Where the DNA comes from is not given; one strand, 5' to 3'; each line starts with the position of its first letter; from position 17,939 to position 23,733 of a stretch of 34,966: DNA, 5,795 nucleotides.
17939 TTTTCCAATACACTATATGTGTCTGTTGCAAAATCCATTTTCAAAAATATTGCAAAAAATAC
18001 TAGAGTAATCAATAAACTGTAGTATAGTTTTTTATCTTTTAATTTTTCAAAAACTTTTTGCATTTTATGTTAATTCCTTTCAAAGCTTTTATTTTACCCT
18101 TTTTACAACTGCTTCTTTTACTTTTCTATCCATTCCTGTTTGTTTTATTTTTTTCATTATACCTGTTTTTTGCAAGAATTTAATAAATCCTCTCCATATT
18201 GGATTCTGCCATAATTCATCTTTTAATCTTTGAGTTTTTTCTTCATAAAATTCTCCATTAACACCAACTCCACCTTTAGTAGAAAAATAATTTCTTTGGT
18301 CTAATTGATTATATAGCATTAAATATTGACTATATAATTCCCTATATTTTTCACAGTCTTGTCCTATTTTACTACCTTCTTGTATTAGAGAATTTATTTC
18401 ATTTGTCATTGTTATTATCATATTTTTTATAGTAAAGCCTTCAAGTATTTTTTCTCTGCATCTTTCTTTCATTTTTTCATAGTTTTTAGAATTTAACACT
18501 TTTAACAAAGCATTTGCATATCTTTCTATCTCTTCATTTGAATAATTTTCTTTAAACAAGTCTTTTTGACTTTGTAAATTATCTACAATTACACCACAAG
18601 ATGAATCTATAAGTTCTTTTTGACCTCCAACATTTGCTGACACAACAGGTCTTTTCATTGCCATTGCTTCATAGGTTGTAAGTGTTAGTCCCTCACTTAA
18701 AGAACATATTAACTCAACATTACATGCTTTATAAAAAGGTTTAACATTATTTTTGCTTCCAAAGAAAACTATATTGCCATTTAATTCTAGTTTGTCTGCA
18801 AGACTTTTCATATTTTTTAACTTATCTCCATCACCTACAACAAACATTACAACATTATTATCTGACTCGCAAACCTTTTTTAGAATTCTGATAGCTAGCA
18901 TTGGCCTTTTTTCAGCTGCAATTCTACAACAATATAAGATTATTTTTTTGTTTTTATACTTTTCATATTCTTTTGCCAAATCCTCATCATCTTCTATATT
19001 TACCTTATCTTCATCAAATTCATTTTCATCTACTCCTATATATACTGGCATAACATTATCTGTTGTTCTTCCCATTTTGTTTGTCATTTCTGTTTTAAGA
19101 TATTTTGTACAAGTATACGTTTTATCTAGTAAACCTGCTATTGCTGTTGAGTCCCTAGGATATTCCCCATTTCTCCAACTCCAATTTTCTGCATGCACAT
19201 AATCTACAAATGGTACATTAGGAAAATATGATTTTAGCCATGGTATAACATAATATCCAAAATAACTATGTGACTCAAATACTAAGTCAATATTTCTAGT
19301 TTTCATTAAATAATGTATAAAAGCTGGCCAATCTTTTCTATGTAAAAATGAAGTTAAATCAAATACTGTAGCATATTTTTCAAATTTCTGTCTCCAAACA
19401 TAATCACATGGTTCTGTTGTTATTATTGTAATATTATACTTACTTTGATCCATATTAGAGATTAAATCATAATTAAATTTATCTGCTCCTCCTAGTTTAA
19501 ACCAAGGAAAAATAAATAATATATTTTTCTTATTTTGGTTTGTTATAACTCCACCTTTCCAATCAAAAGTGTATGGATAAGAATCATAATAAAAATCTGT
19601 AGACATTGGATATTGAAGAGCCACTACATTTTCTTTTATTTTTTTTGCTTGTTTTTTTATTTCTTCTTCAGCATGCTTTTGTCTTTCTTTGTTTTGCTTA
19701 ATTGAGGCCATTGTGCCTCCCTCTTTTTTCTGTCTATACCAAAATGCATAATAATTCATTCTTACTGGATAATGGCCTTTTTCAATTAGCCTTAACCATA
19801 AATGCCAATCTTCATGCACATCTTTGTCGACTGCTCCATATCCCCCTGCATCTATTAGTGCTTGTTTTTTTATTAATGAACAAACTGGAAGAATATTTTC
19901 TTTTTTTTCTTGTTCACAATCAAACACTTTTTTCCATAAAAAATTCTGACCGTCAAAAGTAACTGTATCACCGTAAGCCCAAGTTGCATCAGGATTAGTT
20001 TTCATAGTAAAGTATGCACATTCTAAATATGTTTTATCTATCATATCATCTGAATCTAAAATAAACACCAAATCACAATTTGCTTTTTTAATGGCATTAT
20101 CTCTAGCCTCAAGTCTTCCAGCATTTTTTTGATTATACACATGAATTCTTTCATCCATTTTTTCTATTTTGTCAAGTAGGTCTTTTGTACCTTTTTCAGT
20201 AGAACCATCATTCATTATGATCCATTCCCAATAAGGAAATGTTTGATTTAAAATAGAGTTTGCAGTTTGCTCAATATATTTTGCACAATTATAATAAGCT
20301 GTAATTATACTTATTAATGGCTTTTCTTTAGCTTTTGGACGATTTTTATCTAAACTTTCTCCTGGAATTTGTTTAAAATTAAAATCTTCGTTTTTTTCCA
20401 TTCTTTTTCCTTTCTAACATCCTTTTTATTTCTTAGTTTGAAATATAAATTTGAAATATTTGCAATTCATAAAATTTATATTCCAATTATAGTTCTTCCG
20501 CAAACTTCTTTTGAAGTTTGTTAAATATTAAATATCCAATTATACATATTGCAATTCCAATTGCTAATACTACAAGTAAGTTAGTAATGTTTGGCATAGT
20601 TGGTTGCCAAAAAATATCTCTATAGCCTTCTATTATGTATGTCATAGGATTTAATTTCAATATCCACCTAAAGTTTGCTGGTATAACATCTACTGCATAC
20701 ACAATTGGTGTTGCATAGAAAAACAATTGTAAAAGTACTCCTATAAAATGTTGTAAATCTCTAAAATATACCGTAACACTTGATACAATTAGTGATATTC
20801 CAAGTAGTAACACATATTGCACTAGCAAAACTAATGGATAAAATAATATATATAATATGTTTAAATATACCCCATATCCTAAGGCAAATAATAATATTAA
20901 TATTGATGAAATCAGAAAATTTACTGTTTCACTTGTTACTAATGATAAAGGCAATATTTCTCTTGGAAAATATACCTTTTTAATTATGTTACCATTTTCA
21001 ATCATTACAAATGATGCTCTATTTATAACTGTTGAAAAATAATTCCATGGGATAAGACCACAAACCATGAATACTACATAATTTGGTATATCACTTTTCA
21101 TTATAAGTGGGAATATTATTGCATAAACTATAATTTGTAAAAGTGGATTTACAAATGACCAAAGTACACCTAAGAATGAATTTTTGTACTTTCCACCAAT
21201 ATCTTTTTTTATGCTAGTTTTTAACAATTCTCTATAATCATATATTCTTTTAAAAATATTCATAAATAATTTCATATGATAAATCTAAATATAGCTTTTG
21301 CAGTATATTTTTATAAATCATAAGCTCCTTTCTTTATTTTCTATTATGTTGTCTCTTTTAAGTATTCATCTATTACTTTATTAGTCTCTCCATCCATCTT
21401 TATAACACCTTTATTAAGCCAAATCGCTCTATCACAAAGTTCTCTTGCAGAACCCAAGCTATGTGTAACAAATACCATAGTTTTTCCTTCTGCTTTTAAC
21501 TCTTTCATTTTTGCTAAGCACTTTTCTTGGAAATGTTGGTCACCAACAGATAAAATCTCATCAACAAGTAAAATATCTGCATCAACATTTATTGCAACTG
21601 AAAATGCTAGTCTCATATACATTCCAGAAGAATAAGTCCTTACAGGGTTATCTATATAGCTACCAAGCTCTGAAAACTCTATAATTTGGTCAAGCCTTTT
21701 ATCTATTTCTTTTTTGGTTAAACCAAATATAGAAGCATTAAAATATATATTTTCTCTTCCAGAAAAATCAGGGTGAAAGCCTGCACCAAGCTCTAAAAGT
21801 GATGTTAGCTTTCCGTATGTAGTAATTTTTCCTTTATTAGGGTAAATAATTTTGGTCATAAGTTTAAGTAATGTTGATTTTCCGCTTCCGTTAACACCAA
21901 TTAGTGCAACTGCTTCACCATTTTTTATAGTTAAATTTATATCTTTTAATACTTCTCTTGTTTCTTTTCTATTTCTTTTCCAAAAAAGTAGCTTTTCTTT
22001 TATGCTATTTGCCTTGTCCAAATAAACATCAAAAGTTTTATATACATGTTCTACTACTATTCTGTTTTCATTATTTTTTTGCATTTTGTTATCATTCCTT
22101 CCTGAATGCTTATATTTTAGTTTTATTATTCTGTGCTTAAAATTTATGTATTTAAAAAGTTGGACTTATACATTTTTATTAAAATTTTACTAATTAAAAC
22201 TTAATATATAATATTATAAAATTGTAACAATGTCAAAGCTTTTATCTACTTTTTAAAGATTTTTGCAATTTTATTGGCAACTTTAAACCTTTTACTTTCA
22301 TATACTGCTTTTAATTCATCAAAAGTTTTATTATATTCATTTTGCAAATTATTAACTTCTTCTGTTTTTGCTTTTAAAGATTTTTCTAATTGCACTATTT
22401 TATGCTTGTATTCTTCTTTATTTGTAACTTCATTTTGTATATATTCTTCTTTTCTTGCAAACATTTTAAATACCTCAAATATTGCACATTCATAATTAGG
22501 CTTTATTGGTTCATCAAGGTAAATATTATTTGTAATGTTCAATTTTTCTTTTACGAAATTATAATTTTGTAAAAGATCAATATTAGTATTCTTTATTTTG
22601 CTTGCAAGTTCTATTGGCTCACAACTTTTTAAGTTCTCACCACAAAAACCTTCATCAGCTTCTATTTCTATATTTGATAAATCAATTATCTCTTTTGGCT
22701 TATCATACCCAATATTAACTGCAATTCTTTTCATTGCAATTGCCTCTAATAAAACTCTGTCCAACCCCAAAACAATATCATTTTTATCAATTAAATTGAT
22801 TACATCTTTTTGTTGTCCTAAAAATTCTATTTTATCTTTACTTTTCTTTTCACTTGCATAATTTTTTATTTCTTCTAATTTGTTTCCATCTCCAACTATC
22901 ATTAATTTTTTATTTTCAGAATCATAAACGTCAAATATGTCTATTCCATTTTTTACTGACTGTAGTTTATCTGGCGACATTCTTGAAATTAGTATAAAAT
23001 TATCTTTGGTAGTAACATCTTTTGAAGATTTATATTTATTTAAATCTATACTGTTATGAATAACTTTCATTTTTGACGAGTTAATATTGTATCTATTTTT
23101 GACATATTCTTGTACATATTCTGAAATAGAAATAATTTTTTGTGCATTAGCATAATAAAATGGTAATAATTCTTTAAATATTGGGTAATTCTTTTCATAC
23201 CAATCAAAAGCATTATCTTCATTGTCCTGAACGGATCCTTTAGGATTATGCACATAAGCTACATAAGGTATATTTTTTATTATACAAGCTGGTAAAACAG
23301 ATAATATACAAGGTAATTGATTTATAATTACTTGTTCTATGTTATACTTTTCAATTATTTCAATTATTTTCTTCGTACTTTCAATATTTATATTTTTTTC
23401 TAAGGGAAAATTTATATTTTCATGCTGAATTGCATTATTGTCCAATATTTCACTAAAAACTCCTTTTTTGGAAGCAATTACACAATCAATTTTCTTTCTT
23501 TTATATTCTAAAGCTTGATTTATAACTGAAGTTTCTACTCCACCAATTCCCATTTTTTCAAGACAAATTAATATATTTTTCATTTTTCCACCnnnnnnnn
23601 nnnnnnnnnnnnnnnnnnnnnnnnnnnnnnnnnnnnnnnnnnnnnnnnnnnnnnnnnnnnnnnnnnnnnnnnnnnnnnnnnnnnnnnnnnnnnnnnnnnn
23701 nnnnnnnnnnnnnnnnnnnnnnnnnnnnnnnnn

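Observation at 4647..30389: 26-kb co-directional glycopolymer locus with an unusually dense multi-branch extracytoplasmic glycosylation toolkit and missing canonical partners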

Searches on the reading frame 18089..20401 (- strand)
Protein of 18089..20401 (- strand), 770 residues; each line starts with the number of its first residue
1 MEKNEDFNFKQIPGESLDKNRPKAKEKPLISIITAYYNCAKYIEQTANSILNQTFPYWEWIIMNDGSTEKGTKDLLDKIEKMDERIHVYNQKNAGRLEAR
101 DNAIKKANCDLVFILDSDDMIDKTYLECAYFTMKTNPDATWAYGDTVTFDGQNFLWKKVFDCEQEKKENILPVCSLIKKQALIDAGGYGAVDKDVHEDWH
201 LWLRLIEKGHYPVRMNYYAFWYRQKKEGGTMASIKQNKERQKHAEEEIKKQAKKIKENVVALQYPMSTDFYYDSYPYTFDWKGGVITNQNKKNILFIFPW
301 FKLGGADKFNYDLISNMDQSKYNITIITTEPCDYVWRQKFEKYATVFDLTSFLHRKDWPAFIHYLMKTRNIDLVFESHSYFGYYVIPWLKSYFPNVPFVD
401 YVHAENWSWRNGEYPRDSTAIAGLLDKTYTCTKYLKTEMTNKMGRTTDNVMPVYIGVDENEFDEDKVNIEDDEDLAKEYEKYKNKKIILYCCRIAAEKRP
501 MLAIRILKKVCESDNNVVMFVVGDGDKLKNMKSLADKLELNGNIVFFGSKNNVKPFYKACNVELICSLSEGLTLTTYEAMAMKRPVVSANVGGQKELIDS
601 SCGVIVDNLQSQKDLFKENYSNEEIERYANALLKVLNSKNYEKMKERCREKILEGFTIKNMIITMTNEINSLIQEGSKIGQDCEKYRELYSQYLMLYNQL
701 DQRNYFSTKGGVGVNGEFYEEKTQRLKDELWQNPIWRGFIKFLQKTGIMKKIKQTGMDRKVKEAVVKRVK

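Call 4: search_protein_families(library=pfam, proteins=[window:18089-20401:-], max_evalue=0.01)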
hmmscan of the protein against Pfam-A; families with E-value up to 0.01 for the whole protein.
window:18089-20401:- (770 aa): 8 families
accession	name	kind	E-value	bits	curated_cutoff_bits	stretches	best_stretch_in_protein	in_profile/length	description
PF00534.26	Glycos_transf_1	-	1.2e-26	93.8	26.4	1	472-612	2-148/172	Glycosyl transferases group 1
PF00535.33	Glycos_transf_2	-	5.6e-24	85.4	23.3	1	31-140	1-110/168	Glycosyl transferase family 2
PF13692.12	Glyco_trans_1_4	-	4.9e-21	75.9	27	1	486-608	2-126/142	Glycosyl transferases group 1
PF10111.15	Glyco_tranf_2_2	-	1.8e-09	37.9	27.3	1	41-208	13-202/276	Glycosyltransferase like family 2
PF13641.12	Glyco_tranf_2_3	-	1e-07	32.7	27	1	31-236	4-223/230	Glycosyltransferase like family 2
PF13439.12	Glyco_transf_4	-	2e-06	28.4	28.5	1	304-460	2-169/170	Glycosyltransferase Family 4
PF13632.12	Glyco_trans_2_3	-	0.00022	21.5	27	1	112-236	2-135/198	Glycosyl transferase family group 2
PF20706.3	GT4-conflict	-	0.0014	18.1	26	1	484-647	196-364/385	Family 4 Glycosyltransferase in conflict systems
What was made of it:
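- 18089..20401 (-): Two-domain GT2-GT4 enzyme, candidate backbone polymerase. Allele swapped between strains. PF00535 over residues 31-140 and PF00534 over residues 472-612 (call 4).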

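Call 41: search_protein_families(library=ncbifam, proteins=[window:18089-20401:-], max_evalue=0.00001)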
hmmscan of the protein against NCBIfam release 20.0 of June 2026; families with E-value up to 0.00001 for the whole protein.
window:18089-20401:- (770 aa): 35 families (the best 25 are shown)
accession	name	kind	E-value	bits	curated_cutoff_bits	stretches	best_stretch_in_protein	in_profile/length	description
NF047683.1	TeichurnBiosyTuaG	equivalog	2.6e-25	89.5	400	1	25-228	3-209/252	teichuronic acid biosynthesis protein TuaG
TIGR03999.1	thiol_BshA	equivalog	4.1e-21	75.3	273.7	1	432-664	152-365/375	N-acetyl-alpha-D-glucosaminyl L-malate synthase BshA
TIGR03088.1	stp2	hypoth_equivalog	1.3e-19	70.6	409.05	1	427-662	139-363/374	TIGR03088 family PEP-CTERM/XrtA system glycosyltransferase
TIGR04157.1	glyco_rSAM_CFB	subfamily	3e-18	66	400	1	441-666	186-403/406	TIGR04157 family glycosyltransferase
TIGR03937.1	PgaC_IcaA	equivalog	7.7e-18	64.6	422.3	1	18-138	35-155/407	poly-beta-1,6-N-acetyl-D-glucosamine synthase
NF047684.1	TeichurnBiosyTuaC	equivalog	2.1e-17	63.2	550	1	429-621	169-350/391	teichuronic acid biosynthesis protein TuaC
NF007482.0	PRK10073.1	equivalog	1.3e-15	57.3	423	1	25-127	3-104/334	glycosyltransferase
NF053739.1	GlytfEpsEBac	equivalog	1.8e-15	56.7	450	1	28-211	1-191/265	glycosyltransferase EpsE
NF047880.1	glyco_SdgA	exception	9.1e-13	47.6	800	1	479-605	310-437/488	serine-aspartate repeat adhesin O-glycosyltransferase SdgA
TIGR04063.1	stp3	hypoth_equivalog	9.7e-13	47.8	442.05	1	426-605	159-341/397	TIGR04063 family PEP-CTERM/XrtA system glycosyltransferase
NF041876.1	EPS_EpsE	equivalog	9.9e-13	48.1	400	1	431-610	168-347/389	exopolysaccharide biosynthesis GT4 family glycosyltransferase EpsE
TIGR02149.1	glgA_Coryne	subfamily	4.1e-12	45.9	302.4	1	447-660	168-378/391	glycogen synthase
NF041875.1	EPS_EpsD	equivalog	6e-12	45.6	370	1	30-122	1-93/325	exopolysaccharide biosynthesis glycosyltransferase EpsD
NF011726.0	PRK15179.1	equivalog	2.2e-11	42.8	733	1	491-599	523-631/694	Vi polysaccharide biosynthesis protein TviE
NF050050.1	ProtGlycPglI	equivalog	5.3e-11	42.4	500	1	28-124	2-99/306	GalNAc(5)-diNAcBac-PP-undecaprenol beta-1,3-glucosyltransferase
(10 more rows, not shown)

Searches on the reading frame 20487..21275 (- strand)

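Call 4: search_protein_families(library=pfam, proteins=[window:20487-21275:-], max_evalue=0.01)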
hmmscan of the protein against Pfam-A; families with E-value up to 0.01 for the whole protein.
window:20487-21275:- (262 aa): 1 family
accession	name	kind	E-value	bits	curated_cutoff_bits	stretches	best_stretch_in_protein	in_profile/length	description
PF01061.29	ABC2_membrane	-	4.6e-25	88.8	26.9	1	17-222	2-210/211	ABC-2 type transporter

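Call 41: search_protein_families(library=ncbifam, proteins=[window:20487-21275:-], max_evalue=0.00001)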
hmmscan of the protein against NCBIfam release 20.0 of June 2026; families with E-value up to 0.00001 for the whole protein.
window:20487-21275:- (262 aa): 2 families
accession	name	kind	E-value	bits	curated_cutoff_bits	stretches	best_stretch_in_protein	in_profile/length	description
NF050109.1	galactan_ABC_perm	equivalog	7e-18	65.1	380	1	12-252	18-262/272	galactan export ABC transporter permease subunit Wzm/RfbD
NF050053.1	CapPschTportKpsM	equivalog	7.4e-10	39.2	300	1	31-252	19-248/257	capsule polysaccharide transporter KpsM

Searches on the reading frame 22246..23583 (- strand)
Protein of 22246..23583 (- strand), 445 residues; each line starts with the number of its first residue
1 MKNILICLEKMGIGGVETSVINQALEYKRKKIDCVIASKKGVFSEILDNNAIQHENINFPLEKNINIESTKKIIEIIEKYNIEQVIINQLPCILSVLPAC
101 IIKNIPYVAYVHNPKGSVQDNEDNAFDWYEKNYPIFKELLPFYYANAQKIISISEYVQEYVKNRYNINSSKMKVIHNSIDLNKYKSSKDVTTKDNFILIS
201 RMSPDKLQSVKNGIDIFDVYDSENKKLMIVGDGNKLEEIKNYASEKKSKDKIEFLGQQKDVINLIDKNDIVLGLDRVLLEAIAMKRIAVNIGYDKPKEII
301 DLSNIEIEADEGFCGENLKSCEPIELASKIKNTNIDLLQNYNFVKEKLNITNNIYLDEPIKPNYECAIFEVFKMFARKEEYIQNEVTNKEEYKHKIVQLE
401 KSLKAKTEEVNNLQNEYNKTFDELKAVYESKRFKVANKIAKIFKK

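Call 4: search_protein_families(library=pfam, proteins=[window:22246-23583:-], max_evalue=0.01)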
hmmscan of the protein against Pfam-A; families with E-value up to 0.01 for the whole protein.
window:22246-23583:- (445 aa): 3 families
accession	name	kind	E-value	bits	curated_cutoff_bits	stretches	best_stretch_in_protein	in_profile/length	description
PF13439.12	Glyco_transf_4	-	1.7e-17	64.4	28.5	1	13-182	1-169/170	Glycosyltransferase Family 4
PF00534.26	Glycos_transf_1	-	1.3e-06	28.5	26.4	1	197-285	19-116/172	Glycosyl transferases group 1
PF13692.12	Glyco_trans_1_4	-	2.3e-06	28.4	27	1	197-300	5-115/142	Glycosyl transferases group 1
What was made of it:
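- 22246..23583 (-): GT4 glycosyltransferase (GT4c), present in some strains only. PF13439 at 64.4 bits (call 4).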

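Call 41: search_protein_families(library=ncbifam, proteins=[window:22246-23583:-], max_evalue=0.00001)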
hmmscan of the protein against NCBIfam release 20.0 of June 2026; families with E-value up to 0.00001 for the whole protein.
window:22246-23583:- (445 aa): 5 families
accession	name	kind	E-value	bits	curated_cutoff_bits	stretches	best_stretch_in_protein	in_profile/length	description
TIGR03999.1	thiol_BshA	equivalog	2.1e-13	50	273.7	1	134-273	132-278/375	N-acetyl-alpha-D-glucosaminyl L-malate synthase BshA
NF050063.1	ProtGlycPglJ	equivalog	5.4e-11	42.3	500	1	135-289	133-293/363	N-acetylgalactosamine-N,N'-diacetylbacillosaminyl-diphospho-undecaprenol 4-alpha-N-acetylgalactosaminyltransferase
TIGR03088.1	stp2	hypoth_equivalog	2.9e-09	36.4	409.05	1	10-281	10-292/374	TIGR03088 family PEP-CTERM/XrtA system glycosyltransferase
NF041010.1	glycosy_Agl16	equivalog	6.7e-08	31.8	575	1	146-285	133-271/352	glycosylation protein Agl16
NF007396.0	PRK09922.1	equivalog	9.8e-08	31.2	385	1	8-268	10-256/361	lipopolysaccharide 1,6-galactosyltransferase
